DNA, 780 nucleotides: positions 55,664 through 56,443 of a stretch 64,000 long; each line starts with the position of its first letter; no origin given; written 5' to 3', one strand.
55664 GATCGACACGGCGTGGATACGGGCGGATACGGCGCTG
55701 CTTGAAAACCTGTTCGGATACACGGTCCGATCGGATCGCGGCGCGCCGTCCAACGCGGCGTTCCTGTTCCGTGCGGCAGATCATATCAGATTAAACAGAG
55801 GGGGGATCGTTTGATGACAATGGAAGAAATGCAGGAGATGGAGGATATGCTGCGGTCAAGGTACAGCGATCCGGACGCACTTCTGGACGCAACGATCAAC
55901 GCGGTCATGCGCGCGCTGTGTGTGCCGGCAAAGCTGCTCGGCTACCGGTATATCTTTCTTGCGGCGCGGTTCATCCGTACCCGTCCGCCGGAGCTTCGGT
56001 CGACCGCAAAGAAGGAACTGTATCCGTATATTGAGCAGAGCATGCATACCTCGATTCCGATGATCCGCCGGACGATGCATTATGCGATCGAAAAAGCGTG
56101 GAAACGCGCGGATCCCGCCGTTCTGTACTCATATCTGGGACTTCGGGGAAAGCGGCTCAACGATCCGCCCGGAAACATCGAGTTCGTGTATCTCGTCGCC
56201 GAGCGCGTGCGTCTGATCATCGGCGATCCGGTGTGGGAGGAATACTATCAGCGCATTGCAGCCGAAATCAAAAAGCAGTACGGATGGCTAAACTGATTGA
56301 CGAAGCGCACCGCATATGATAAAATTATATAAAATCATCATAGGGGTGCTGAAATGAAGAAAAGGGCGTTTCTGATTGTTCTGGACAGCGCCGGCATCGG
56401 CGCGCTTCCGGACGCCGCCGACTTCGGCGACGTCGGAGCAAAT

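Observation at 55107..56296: The spo0A slot holds a coupled pair: Spo0A with a degenerate receiver and altered recognition helix, plus a receiver-less Spo0A_C paralog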

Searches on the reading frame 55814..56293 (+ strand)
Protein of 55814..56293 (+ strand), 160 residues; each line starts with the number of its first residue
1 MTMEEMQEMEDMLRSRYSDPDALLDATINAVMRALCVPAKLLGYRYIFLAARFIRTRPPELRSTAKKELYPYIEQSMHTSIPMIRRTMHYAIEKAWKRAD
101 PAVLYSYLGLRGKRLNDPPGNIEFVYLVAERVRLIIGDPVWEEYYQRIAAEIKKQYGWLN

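Call 3: search_protein_families(library=pfam, proteins=[window:55814-56293:+], max_evalue=1)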
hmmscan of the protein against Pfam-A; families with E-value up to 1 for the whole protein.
window:55814-56293:+ (160 aa): 1 family
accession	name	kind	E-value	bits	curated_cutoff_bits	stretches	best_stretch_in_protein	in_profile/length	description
PF08769.17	Spo0A_C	-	1.4e-17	64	25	1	28-131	1-103/104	Sporulation initiation factor Spo0A C terminal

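Call 4: search_protein_families(library=ncbifam, proteins=[window:55814-56293:+], max_evalue=1)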
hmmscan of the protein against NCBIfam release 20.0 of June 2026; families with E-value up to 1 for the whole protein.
window:55814-56293:+ (160 aa): 2 families
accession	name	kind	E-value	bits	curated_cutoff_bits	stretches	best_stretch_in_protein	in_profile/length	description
TIGR02875.1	spore_0_A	equivalog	2.3e-17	63.1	200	1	18-134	142-257/262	sporulation transcription factor Spo0A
TIGR04541.1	thiaminase_BcmE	equivalog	0.081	11.8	175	1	81-125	38-81/381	thiamine pyridinylase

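Call 15: find_homologous_proteins(query=window:55814-56293:+, max_evalue=0.001)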
Query window:55814-56293:+ (160 aa): 49 proteins with E <= 0.001 among 91 candidates.
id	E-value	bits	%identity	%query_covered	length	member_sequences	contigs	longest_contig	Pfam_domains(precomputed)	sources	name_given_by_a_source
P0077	2.4e-86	305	84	100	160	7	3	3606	PF08769.18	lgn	-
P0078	2.0e-83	296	81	100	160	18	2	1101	PF08769.18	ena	-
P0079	4.6e-83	295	80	100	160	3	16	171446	PF08769.18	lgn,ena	-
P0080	1.2e-82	293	82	92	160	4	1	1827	PF08769.18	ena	-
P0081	4.1e-82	292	81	100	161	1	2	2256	PF08769.18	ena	-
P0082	1.7e-81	290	82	100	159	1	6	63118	PF08769.18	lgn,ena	-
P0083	2.4e-81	289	81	100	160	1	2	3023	PF08769.18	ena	-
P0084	3.3e-80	286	80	100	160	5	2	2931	PF08769.18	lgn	-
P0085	3.8e-80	285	81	100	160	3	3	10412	PF08769.18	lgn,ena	-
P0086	7.0e-80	284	78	100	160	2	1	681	PF08769.18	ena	-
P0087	1.4e-79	283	79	100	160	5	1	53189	PF08769.18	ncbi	-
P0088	3.5e-78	279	78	100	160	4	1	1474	PF08769.18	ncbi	-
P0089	2.4e-77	276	78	100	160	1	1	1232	PF08769.18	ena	-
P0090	1.2e-76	274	78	93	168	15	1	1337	PF08769.18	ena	-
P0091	8.1e-76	271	76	100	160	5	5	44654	PF08769.18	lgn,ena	-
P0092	9.8e-76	271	75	100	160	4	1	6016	PF08769.18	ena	-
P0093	2.3e-75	270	76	100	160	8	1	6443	PF08769.18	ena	-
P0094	1.7e-72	260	73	99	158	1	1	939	PF08769.18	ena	-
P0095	5.0e-69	249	70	100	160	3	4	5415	PF08769.18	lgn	-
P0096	7.9e-68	245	68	100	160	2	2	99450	PF08769.18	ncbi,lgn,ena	-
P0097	1.8e-67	244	69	100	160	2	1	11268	PF08769.18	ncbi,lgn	-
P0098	1.9e-66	241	68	100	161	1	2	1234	PF08769.18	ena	-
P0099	3.8e-64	233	66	100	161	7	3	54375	PF08769.18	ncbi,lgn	-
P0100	9.0e-62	226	64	100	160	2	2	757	PF08769.18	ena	-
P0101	7.0e-61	223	65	97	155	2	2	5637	PF08769.18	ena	-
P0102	1.8e-49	186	56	98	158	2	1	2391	PF08769.18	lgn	-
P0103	2.7e-49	185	56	98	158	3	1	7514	PF08769.18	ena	-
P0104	9.2e-49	183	54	99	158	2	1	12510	PF08769.18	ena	-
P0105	1.3e-48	183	53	98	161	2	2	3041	PF08769.18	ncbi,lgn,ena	-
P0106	3.8e-48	181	54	98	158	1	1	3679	PF08769.18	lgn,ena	-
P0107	1.4e-47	179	55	98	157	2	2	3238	PF08769.18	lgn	-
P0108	2.3e-47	179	52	98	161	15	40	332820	PF08769.18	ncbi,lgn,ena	-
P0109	6.6e-46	174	51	98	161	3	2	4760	PF08769.18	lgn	-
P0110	7.1e-46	174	52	98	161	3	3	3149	PF08769.18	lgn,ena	-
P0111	1.1e-45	173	52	99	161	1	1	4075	PF08769.18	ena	-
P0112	3.9e-45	172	52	99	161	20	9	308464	PF08769.18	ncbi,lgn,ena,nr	ncbi:MAG: sporulation initiation factor Spo0A C-terminal domain-containing protein [Clostridia bacte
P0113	4.4e-45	171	52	98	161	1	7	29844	PF08769.18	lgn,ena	-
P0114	7.5e-43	164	50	99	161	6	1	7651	PF08769.18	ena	-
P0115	9.3e-43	164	50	100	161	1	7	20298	PF08769.18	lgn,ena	-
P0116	2.5e-42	162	51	100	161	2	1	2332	PF08769.18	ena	-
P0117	4.3e-42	162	49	100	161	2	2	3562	PF08769.18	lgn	-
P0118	5.6e-42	161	51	98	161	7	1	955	PF08769.18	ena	-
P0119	1.3e-39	154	49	100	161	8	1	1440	PF08769.18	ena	-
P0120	2.5e-38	149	55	87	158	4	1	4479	PF08769.18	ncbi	-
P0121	2.5e-38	149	49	100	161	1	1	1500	PF08769.18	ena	-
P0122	1.4e-36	144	46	98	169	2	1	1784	PF08769.18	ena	-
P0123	2.7e-35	140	46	100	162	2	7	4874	PF08769.18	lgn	-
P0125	1.7e-24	104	62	57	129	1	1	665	PF08769.18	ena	-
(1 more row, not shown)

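Call 40: search_solved_structures(query=window:55814-56293:+, max_evalue=10, show_alignments=2)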
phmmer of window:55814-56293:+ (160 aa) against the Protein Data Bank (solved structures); distinct sequences matched with E-value up to 10: 5.
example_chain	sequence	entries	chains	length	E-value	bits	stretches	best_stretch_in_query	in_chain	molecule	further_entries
1lq1_A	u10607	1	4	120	2e-12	50.6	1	24-134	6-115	Stage 0 sporulation protein A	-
1fc3_A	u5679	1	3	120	5.9e-12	49.1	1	24-134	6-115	SPO0A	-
4nj6_A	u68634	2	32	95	0.15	15.3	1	107-148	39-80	Auxin response factor 7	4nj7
6epc_D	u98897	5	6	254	0.5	13.6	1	130-157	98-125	Proteasome subunit alpha type-7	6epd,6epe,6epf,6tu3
6l5k_A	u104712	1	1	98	1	12.6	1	103-147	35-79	Auxin response factor 5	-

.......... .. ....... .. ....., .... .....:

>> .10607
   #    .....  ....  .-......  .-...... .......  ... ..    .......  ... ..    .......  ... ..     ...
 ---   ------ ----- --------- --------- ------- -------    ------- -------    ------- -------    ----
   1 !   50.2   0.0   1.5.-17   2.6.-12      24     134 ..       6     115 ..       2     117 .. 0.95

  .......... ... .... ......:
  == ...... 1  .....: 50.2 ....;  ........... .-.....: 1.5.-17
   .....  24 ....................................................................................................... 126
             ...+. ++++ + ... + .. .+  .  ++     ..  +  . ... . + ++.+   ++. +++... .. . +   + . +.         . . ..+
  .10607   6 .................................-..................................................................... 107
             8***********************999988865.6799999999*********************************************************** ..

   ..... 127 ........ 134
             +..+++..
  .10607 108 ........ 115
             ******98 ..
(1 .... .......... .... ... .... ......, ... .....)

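Call 72: search_dna_similar(query=window:55814-56293:+, collection=phages, mode=protein, max_evalue=0.001, max_rows=10)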
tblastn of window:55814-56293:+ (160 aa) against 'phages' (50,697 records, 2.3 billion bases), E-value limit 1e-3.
Records with a match: 11; places in all: 11; records where one place covers at least 80% of the query: 0.
Best place of each record, by identity: <60% 11.
By first word of the organism name: Bacteriophage 11.
By host as written in the record: - 11.
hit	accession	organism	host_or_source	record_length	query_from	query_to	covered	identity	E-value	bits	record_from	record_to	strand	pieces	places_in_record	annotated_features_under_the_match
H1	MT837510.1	Bacteriophage sp.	human fecal samples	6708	19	134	73%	32.8%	1e-11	67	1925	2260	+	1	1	record has no annotation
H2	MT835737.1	Bacteriophage sp.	human fecal samples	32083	19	134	73%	31.9%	2e-11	66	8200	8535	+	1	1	record has no annotation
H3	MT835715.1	Bacteriophage sp.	human fecal samples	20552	14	134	76%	29.8%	2e-10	64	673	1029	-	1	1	record has no annotation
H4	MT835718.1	Bacteriophage sp.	human fecal samples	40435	24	134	69%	31.5%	6e-10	62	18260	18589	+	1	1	record has no annotation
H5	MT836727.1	Bacteriophage sp.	human fecal samples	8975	24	134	69%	29.7%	6e-7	54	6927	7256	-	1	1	record has no annotation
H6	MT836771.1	Bacteriophage sp.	human fecal samples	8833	24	134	69%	28.8%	4e-9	60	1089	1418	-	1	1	record has no annotation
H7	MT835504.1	Bacteriophage sp.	human fecal samples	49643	24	134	69%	28.8%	1e-8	59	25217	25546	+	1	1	record has no annotation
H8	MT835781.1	Bacteriophage sp.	human fecal samples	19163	20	134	72%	27.8%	1e-8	58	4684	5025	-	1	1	record has no annotation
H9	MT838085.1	Bacteriophage sp.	human fecal samples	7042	21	134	71%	28.1%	2e-6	52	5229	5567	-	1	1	record has no annotation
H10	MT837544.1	Bacteriophage sp.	human fecal samples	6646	15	134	75%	26.2%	8e-7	53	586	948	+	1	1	record has no annotation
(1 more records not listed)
